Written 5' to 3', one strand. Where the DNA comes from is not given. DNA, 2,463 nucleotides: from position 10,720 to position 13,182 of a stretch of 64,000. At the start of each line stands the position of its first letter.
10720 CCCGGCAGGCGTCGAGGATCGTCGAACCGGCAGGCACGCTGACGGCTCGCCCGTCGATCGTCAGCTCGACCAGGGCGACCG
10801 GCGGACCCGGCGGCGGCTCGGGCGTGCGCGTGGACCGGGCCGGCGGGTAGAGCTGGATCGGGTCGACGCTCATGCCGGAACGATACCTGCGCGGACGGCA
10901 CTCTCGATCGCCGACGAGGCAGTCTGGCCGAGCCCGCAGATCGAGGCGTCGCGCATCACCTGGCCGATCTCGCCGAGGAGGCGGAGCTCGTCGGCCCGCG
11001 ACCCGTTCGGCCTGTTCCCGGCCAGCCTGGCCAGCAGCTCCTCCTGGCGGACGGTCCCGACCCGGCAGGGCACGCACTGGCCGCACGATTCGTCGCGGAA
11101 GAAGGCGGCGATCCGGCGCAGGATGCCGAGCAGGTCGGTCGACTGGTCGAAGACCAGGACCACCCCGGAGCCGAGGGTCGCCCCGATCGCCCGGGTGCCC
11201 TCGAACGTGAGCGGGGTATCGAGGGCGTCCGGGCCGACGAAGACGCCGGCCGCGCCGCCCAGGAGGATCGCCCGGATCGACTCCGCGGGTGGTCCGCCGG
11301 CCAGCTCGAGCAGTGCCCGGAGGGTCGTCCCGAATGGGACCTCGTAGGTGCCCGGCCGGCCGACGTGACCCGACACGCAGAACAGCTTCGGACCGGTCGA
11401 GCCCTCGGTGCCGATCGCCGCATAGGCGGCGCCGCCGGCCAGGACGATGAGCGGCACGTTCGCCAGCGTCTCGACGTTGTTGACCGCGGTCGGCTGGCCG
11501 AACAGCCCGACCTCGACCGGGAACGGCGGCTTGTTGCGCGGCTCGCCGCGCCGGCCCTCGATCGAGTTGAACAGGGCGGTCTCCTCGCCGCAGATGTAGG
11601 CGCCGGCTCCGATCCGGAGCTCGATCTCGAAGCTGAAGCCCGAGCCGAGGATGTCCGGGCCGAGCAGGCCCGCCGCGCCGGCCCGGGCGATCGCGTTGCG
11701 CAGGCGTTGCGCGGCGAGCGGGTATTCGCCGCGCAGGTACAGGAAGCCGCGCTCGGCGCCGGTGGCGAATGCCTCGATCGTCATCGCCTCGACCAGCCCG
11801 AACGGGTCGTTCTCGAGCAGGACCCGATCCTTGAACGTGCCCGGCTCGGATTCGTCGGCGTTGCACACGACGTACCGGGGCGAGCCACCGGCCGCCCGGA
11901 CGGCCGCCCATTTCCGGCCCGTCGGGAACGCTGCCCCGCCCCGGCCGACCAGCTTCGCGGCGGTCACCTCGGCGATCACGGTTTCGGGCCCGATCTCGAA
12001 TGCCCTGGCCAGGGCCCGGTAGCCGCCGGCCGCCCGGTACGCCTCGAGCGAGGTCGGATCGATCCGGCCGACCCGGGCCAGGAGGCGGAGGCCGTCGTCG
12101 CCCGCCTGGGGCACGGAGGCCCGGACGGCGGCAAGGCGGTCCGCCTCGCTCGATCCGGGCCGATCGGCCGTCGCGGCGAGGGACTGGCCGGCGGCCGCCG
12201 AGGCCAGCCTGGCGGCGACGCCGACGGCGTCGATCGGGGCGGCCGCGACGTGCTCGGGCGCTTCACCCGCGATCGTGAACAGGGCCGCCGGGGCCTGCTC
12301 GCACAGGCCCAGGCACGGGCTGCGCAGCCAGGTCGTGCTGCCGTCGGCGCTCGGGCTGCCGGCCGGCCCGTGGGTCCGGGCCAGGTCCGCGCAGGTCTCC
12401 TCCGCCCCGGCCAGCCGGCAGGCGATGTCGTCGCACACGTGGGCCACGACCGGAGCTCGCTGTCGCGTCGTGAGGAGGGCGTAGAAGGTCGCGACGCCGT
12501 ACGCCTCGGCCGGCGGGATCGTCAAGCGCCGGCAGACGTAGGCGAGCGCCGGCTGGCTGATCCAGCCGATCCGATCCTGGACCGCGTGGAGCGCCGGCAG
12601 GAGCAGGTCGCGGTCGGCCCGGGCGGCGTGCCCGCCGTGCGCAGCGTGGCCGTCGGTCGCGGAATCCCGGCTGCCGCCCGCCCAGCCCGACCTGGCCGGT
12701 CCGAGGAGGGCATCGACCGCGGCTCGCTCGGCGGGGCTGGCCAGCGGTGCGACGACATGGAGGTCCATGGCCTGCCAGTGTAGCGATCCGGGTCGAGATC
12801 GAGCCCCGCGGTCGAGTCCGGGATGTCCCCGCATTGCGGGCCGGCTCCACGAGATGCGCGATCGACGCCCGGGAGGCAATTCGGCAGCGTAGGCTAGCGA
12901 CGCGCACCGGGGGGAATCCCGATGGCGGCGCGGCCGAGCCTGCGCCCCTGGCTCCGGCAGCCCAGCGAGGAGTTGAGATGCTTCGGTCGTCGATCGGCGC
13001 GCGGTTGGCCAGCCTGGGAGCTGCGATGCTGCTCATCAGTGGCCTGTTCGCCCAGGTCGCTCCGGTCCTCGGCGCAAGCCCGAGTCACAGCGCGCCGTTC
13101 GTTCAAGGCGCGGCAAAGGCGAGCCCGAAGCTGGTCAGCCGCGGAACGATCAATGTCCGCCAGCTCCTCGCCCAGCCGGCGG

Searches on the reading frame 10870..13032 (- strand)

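Call 44: search_protein_families(library=pfam, proteins=[window:10870-13032:-], max_evalue=0.001)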
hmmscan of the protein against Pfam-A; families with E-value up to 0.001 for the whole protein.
window:10870-13032:- (720 aa): 5 families
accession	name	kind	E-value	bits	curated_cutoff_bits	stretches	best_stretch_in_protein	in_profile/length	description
PF01512.22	Complex1_51K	-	4.7e-45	153.6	31.2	1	356-527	1-149/150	Nuo51 FMN-binding domain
PF01257.25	2Fe-2S_thioredx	-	2.7e-26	92.6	24.8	1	139-251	10-123/145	Thioredoxin-like [2Fe-2S] ferredoxin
PF10589.14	NADH_4Fe-4S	-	5.8e-20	71.4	23.5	1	637-714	2-76/85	NADH-ubiquinone oxidoreductase-F iron-sulfur binding region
PF10531.15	SLBB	-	1.4e-10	41.3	27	1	551-584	2-35/55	SLBB domain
PF22461.2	SLBB_2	-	7.9e-06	26.3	27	1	549-593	1-48/79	SLBB domain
